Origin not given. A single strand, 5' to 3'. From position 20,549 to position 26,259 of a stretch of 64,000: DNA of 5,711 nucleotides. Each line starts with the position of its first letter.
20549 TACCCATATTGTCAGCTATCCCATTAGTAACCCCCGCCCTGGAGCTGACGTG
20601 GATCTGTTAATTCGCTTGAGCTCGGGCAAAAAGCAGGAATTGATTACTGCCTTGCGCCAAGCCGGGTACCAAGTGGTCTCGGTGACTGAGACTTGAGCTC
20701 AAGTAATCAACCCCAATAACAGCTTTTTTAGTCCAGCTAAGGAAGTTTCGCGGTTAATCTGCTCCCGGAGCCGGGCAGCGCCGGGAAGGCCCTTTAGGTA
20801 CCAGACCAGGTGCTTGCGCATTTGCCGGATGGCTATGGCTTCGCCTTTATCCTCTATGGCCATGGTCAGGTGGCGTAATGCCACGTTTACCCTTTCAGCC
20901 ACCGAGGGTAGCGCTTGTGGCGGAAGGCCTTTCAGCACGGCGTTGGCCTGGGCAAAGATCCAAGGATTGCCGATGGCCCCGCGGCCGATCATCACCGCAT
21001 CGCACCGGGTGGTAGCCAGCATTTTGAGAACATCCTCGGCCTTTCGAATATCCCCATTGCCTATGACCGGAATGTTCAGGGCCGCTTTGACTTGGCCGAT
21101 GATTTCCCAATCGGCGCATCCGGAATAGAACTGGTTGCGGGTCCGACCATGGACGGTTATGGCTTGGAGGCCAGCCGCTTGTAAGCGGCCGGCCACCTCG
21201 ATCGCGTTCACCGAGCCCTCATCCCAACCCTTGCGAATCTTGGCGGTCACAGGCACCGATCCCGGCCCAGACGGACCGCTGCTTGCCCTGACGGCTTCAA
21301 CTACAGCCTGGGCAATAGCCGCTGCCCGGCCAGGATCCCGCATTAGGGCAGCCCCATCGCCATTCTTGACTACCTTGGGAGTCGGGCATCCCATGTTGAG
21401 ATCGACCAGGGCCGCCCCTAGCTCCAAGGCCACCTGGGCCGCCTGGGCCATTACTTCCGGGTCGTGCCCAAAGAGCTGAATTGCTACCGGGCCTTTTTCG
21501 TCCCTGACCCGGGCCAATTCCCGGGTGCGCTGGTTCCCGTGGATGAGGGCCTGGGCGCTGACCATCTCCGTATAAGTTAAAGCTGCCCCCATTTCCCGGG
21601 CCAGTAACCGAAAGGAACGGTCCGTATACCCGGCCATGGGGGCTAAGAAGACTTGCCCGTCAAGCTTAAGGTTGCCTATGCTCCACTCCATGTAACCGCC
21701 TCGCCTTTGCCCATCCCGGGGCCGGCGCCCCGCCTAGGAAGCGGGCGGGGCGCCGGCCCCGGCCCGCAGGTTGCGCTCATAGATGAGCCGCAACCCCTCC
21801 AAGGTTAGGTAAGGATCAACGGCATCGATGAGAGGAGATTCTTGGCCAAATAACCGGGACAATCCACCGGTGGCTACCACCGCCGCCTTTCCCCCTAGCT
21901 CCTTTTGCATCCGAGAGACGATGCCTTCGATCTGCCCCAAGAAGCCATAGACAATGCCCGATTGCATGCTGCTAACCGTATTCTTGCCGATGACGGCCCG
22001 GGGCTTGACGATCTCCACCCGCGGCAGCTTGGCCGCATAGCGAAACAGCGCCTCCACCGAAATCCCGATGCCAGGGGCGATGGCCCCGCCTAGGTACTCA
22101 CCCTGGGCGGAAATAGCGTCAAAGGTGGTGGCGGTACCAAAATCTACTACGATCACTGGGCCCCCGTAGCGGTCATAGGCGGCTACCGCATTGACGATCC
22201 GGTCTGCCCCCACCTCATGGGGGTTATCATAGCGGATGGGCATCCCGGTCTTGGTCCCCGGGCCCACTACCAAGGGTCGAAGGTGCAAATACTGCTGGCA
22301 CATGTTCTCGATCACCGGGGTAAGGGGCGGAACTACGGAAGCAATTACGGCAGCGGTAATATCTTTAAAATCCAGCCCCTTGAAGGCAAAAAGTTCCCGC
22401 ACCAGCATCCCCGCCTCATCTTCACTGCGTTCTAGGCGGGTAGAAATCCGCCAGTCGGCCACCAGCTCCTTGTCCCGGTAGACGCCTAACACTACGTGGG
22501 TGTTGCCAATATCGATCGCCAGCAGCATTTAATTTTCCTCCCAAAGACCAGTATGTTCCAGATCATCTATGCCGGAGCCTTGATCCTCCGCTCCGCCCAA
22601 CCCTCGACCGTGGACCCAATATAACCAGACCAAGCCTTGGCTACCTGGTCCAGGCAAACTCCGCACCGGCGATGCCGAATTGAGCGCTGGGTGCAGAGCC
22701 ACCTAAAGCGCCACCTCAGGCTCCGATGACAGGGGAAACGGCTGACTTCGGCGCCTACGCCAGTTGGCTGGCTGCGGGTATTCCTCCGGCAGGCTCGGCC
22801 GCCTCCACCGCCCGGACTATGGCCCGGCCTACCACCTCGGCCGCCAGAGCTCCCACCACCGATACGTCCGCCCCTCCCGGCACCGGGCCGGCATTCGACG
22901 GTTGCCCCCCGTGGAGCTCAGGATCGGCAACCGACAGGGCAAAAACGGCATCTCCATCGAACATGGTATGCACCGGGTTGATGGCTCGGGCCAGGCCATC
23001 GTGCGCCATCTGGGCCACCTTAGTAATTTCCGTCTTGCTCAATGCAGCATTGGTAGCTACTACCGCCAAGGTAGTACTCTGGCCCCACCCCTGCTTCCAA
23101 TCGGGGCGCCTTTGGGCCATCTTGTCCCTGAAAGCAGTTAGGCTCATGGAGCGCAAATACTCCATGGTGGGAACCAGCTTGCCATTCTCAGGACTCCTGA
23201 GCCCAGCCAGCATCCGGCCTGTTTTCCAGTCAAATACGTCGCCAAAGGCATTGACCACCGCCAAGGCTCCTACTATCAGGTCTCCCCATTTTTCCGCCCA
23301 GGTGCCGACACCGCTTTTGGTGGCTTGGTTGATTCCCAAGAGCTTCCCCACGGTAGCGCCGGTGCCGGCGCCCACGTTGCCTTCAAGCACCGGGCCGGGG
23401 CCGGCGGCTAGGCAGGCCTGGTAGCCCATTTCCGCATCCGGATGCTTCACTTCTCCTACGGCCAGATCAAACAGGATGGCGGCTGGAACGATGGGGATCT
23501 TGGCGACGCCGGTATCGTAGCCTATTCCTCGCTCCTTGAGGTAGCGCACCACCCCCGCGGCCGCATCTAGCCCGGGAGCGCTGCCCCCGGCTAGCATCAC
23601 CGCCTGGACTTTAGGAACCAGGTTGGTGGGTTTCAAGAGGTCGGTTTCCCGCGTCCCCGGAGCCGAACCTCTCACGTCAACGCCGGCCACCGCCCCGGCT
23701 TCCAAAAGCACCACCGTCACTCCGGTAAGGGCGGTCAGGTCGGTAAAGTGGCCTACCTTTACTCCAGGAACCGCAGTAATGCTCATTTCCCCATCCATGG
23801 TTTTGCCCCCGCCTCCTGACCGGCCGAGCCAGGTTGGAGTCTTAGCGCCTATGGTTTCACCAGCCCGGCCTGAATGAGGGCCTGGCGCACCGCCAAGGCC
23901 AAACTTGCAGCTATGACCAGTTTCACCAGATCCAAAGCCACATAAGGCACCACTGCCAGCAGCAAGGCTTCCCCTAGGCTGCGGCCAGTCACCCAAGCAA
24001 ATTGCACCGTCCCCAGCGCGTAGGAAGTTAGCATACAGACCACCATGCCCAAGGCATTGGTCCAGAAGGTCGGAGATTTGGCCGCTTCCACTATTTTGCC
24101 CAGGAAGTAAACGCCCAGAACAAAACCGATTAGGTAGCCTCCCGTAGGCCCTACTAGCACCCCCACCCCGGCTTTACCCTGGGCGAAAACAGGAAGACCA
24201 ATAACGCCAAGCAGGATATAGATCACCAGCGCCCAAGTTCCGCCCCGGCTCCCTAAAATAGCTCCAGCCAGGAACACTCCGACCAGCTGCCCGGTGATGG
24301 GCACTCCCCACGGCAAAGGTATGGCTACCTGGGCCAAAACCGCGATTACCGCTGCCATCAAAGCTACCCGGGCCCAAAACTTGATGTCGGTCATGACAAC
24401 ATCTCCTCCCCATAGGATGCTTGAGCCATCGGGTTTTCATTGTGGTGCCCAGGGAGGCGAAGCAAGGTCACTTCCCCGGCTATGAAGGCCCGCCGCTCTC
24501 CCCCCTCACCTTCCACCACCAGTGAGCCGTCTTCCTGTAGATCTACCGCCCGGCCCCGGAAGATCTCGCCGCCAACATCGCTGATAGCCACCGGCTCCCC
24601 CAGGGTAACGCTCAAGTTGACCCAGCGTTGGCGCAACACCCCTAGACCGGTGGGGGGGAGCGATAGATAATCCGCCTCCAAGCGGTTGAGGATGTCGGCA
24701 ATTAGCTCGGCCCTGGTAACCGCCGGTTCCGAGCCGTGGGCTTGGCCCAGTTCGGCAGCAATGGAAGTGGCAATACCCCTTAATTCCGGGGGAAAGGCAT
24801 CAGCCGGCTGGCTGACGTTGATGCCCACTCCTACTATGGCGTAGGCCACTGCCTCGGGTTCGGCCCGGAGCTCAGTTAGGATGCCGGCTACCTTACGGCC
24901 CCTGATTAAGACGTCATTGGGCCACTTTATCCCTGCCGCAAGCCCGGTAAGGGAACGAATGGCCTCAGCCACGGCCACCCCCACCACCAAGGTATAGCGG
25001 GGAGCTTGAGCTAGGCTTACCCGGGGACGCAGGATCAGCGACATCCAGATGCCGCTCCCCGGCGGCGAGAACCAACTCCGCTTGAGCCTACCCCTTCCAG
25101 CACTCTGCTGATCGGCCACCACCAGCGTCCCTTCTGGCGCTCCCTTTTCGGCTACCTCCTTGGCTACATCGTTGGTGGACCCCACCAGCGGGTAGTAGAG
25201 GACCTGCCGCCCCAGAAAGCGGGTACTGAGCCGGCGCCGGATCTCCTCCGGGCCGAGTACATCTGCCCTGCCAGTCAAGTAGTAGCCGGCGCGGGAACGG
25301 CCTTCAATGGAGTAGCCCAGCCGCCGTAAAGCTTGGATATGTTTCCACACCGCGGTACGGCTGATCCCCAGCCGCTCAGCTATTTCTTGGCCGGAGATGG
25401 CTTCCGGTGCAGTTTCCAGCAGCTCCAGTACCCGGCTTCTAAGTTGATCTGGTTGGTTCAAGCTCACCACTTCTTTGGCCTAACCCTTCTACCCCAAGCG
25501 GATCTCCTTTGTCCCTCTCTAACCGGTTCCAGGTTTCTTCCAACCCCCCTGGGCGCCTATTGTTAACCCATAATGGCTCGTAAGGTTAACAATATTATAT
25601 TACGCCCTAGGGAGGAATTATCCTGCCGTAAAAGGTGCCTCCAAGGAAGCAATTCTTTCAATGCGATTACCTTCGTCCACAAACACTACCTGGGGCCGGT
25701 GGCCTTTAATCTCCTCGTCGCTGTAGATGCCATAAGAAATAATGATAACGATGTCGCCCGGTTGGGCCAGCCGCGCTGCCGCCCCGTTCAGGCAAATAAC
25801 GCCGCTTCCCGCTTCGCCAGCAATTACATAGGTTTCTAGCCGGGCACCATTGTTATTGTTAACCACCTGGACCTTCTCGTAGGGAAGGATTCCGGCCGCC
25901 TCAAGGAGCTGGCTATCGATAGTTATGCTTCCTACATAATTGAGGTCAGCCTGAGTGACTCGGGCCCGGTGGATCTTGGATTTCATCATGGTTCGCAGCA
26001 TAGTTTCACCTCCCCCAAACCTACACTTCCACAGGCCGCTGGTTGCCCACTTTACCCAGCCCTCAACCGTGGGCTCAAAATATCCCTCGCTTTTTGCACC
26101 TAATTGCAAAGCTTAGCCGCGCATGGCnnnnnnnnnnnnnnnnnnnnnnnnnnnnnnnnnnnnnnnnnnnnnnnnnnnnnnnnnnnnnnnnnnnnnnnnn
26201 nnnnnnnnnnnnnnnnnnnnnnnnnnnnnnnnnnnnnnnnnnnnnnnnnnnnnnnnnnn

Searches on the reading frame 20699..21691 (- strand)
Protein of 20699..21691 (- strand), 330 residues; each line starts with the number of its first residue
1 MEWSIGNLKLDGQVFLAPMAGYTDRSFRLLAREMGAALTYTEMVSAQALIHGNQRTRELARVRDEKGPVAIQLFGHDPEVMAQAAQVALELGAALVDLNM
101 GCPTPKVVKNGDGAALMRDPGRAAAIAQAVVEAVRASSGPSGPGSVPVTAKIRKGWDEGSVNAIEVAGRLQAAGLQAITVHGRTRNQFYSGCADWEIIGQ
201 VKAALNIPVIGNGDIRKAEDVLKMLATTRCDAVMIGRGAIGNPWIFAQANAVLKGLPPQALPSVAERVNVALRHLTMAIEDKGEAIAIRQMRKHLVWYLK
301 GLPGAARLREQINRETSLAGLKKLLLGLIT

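Call 69: search_protein_families(library=pfam, proteins=[window:20699-21691:-], max_evalue=0.00001)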
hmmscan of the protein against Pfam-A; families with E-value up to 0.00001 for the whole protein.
window:20699-21691:- (330 aa): 1 family
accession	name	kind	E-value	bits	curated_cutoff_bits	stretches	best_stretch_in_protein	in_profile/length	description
PF01207.24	Dus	-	2.9e-97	325.9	20.4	1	16-320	2-297/311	Dihydrouridine synthase (Dus)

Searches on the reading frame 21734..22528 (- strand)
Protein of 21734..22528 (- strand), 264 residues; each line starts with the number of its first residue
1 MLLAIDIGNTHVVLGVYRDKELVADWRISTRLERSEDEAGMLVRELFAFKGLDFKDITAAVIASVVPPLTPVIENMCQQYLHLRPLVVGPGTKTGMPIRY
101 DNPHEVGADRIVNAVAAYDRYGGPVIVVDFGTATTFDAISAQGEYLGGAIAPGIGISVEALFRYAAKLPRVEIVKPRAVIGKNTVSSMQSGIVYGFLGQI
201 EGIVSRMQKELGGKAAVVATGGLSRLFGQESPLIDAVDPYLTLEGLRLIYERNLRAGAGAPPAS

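Call 69: search_protein_families(library=pfam, proteins=[window:21734-22528:-], max_evalue=0.00001)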
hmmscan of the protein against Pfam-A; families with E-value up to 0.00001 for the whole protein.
window:21734-22528:- (264 aa): 1 family
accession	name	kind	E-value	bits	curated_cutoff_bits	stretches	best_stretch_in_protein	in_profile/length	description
PF03309.20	Pan_kinase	-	3.4e-82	275.7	24.7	1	2-206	1-205/205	Type III pantothenate kinase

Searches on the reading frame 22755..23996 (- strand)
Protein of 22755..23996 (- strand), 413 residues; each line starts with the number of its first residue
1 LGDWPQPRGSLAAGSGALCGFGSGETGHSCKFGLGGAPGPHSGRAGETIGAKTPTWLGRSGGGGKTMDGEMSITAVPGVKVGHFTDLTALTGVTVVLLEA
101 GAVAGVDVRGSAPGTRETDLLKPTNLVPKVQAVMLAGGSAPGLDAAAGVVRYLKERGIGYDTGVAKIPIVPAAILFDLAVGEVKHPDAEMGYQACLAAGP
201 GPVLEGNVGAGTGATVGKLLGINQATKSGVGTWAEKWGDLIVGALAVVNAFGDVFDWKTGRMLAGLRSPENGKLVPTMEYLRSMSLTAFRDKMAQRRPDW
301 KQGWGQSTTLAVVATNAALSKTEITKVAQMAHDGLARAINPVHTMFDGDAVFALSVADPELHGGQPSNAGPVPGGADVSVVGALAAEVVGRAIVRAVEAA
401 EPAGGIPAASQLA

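Call 69: search_protein_families(library=pfam, proteins=[window:22755-23996:-], max_evalue=0.00001)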
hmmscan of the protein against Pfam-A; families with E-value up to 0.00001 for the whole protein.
window:22755-23996:- (413 aa): 1 family
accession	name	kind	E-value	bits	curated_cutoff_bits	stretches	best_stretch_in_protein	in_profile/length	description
PF03576.19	Peptidase_S58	-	2.9e-46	158.8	23.9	1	72-405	2-301/307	Peptidase family S58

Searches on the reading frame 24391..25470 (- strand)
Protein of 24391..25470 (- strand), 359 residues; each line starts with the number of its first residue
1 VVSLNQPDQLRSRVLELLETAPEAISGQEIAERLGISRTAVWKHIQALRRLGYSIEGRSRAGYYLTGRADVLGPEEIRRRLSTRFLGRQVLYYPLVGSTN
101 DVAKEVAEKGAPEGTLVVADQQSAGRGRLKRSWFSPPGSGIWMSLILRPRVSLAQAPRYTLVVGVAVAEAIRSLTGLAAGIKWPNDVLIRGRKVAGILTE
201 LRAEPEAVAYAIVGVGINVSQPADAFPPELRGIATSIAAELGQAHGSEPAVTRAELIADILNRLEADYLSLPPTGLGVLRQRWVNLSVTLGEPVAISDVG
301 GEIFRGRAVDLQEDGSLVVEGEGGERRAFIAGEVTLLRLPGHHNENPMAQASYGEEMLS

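Call 71: search_protein_families(library=pfam, proteins=[window:24391-25470:-], max_evalue=0.00001)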
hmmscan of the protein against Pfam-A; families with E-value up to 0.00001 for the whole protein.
window:24391-25470:- (359 aa): 5 families
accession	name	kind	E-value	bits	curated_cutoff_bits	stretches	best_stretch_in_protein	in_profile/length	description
PF03099.24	BPL_LplA_LipB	-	3.1e-24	85.8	21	1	95-218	4-133/133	Biotin/lipoate A/B protein ligase family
PF08279.18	HTH_11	-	8.5e-17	61.2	25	1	12-63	3-54/55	HTH domain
PF02237.23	BPL_C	-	1.3e-09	38.2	21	1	289-336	1-47/48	Biotin protein ligase C terminal domain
PF13412.12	HTH_24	-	3.6e-09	36.5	21.9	1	8-53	2-46/48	Winged helix-turn-helix DNA-binding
PF09339.16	HTH_IclR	-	7.2e-07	29.3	22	1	13-53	7-47/52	IclR helix-turn-helix domain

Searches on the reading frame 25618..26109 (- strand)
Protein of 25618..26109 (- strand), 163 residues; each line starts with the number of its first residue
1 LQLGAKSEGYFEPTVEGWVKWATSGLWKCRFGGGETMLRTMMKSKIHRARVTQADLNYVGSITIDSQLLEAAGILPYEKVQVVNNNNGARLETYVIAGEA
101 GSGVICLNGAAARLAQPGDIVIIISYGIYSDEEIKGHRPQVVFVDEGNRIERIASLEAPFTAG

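Call 71: search_protein_families(library=pfam, proteins=[window:25618-26109:-], max_evalue=0.00001)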
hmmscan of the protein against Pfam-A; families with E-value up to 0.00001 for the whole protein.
window:25618-26109:- (163 aa): 1 family
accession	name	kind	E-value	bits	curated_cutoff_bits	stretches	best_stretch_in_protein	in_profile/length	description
PF02261.22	Asp_decarbox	-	1.8e-55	186.2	25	1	37-150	1-114/115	Aspartate decarboxylase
